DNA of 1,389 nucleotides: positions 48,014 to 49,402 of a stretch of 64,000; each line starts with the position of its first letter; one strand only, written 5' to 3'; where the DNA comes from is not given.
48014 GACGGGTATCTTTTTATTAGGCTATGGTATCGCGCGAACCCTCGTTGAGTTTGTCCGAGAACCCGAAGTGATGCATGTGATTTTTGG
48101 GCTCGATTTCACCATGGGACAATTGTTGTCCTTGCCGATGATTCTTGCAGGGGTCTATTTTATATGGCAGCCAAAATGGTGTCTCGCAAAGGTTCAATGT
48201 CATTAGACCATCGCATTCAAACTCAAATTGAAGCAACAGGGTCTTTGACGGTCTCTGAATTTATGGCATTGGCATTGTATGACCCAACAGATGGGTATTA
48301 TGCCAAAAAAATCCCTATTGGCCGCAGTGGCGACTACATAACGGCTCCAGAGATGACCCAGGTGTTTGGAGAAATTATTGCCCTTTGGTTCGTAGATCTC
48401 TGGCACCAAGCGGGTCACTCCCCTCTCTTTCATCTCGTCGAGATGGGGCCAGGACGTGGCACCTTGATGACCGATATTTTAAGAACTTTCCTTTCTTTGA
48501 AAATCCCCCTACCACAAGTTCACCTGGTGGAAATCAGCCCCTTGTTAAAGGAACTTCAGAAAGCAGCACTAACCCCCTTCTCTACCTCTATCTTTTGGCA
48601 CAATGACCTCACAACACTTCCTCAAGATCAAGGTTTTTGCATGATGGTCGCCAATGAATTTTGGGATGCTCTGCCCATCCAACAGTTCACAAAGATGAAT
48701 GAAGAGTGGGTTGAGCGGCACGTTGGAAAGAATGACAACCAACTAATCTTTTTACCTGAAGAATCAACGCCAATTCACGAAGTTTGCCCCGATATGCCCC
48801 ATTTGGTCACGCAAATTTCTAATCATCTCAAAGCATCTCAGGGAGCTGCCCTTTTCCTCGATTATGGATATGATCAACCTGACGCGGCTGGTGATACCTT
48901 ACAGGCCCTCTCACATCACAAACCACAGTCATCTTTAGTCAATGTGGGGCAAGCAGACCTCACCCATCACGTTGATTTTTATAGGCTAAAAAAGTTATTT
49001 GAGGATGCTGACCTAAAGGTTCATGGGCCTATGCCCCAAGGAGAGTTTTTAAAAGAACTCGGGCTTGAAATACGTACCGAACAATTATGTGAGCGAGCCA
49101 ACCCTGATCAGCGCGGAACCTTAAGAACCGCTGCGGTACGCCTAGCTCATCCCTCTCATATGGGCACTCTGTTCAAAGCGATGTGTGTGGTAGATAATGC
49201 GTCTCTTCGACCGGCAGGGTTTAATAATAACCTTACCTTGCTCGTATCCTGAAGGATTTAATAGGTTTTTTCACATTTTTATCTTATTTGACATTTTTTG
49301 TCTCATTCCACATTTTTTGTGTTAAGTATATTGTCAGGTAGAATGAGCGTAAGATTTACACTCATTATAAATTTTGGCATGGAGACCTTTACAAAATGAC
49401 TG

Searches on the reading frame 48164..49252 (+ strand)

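Call 91: search_protein_families(library=pfam, proteins=[window:48164-49252:+], max_evalue=0.001)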
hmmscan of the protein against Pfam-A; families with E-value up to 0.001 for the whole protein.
window:48164-49252:+ (362 aa): 1 family
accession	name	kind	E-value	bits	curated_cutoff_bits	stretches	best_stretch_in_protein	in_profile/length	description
PF02636.23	Methyltransf_28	-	6.5e-49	167.1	23.3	1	72-290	2-249/249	Putative S-adenosyl-L-methionine-dependent methyltransferase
